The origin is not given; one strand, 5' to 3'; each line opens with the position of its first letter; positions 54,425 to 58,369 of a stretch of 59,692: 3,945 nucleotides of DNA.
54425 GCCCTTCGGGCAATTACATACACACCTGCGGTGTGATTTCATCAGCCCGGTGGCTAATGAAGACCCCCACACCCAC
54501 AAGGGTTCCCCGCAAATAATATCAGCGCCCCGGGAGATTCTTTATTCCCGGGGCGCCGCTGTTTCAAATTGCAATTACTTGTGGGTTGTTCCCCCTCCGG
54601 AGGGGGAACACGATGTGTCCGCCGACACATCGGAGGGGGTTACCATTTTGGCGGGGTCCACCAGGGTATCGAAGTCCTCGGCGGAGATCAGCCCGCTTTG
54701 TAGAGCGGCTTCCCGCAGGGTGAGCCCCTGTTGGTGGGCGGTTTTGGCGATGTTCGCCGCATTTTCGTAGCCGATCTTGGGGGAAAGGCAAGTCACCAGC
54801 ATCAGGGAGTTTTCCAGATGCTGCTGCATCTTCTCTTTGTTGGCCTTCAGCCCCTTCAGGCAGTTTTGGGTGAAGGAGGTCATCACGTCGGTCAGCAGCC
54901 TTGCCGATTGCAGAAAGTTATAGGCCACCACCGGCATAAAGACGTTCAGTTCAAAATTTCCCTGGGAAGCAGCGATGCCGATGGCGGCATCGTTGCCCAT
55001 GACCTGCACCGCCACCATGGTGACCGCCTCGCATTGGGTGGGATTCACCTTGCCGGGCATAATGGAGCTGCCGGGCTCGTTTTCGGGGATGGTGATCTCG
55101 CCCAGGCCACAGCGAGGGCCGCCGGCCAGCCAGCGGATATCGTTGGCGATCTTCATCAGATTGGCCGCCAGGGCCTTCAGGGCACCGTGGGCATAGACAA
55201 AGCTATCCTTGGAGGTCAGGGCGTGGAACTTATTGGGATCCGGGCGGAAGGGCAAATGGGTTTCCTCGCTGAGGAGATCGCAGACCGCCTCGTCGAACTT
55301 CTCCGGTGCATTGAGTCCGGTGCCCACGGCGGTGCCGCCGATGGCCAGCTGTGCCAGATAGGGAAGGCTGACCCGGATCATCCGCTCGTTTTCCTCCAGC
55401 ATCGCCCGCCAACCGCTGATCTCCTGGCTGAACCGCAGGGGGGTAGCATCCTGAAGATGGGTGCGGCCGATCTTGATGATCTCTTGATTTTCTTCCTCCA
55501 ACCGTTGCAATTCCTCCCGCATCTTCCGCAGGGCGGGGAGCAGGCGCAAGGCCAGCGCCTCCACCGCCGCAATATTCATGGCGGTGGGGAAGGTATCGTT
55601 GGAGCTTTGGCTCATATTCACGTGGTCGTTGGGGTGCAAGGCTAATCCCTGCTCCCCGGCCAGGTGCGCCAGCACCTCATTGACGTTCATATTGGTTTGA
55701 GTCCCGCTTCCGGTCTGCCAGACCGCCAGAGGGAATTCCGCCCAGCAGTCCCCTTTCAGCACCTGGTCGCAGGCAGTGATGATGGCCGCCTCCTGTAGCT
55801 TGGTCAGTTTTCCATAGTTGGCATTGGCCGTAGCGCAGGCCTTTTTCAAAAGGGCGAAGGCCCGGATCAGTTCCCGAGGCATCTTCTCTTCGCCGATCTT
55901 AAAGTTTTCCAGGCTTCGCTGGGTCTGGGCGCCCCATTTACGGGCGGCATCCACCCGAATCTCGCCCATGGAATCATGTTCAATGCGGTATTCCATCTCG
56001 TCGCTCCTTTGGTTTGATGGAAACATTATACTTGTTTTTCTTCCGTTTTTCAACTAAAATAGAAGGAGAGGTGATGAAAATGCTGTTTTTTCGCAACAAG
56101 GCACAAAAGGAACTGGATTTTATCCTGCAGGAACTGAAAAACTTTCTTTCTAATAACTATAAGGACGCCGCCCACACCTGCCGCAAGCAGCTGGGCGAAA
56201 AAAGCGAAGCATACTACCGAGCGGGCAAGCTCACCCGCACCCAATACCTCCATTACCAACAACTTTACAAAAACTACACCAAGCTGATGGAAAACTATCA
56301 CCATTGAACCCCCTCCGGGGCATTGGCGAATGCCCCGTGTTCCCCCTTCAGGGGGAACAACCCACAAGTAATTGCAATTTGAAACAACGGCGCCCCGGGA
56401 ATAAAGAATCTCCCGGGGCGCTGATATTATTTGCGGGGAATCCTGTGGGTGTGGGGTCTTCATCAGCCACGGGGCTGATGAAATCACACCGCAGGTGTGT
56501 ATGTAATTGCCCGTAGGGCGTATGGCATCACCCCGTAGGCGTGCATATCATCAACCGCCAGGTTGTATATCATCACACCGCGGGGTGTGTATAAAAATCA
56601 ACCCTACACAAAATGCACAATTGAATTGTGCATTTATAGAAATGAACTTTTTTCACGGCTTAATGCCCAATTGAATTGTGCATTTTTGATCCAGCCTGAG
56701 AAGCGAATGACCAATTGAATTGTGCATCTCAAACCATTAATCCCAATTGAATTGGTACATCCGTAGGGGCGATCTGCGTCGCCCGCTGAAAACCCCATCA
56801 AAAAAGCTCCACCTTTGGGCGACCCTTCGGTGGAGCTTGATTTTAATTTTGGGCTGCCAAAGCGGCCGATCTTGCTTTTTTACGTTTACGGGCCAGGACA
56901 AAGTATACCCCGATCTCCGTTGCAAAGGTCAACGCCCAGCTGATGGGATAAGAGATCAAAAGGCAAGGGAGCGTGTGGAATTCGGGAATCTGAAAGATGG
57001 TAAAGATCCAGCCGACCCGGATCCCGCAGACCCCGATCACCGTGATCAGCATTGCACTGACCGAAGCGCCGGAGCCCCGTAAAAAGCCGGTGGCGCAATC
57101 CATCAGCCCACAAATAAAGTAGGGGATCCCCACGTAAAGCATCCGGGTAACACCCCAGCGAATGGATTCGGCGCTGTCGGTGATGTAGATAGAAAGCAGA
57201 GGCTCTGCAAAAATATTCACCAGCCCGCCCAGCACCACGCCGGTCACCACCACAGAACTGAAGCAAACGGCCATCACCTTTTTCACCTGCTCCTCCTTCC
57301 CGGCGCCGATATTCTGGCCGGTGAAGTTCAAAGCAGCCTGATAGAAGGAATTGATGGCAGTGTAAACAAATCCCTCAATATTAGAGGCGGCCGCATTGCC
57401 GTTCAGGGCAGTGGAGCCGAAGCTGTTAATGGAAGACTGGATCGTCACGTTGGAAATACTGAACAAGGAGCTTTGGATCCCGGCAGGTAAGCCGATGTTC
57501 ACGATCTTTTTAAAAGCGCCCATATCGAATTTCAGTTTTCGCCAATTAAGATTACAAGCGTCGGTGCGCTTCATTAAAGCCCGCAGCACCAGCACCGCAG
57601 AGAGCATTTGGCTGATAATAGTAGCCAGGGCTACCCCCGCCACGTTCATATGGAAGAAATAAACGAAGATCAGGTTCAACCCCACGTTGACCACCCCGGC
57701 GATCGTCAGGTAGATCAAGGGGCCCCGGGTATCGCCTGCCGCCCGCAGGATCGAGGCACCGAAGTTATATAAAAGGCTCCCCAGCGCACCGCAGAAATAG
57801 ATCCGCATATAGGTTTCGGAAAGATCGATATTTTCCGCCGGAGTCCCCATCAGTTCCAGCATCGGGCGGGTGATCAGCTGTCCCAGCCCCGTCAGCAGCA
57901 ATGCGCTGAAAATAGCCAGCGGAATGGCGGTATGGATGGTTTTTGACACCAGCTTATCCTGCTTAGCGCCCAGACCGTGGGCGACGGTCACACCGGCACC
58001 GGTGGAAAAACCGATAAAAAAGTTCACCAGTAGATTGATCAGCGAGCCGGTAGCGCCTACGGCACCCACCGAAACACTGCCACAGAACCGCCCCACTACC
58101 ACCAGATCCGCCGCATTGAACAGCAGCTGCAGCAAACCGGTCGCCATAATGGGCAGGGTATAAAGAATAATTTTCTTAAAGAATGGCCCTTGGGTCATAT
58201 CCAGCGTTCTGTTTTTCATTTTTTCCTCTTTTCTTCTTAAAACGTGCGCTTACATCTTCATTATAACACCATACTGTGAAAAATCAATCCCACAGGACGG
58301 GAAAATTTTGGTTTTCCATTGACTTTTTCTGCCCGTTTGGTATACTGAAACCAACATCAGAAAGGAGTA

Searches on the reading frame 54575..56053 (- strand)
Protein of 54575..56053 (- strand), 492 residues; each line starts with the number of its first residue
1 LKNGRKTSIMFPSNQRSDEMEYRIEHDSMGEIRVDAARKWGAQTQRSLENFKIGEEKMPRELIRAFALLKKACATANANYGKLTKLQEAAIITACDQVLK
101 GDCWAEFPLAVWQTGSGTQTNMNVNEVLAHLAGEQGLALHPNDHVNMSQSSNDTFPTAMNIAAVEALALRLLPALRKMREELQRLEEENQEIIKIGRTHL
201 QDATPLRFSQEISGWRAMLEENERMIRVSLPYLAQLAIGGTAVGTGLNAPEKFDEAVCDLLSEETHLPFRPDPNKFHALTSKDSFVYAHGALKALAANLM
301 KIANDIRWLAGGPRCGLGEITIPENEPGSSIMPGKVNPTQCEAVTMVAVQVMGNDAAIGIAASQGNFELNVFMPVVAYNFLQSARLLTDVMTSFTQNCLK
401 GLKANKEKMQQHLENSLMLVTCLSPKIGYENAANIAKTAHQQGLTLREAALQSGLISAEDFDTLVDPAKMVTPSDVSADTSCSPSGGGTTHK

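Call 68: search_protein_families(library=pfam, proteins=[window:54575-56053:-], max_evalue=0.00001)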
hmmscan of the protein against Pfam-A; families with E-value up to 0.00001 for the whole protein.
window:54575-56053:- (492 aa): 2 families
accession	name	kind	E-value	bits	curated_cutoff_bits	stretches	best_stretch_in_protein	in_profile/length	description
PF00206.25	Lyase_1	-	2.6e-107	359.3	27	1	30-353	1-312/312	Lyase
PF10415.14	FumaraseC_C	-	8.4e-23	81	32.5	1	419-471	1-53/54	Fumarase C C-terminus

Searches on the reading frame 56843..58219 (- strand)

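Call 68: search_protein_families(library=pfam, proteins=[window:56843-58219:-], max_evalue=0.00001)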
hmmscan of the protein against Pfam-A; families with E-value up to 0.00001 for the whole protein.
window:56843-58219:- (458 aa): 1 family
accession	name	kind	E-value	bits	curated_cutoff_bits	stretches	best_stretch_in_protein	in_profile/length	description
PF01554.23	MatE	-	2.1e-41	141.7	24.9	2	23-184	1-161/161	MatE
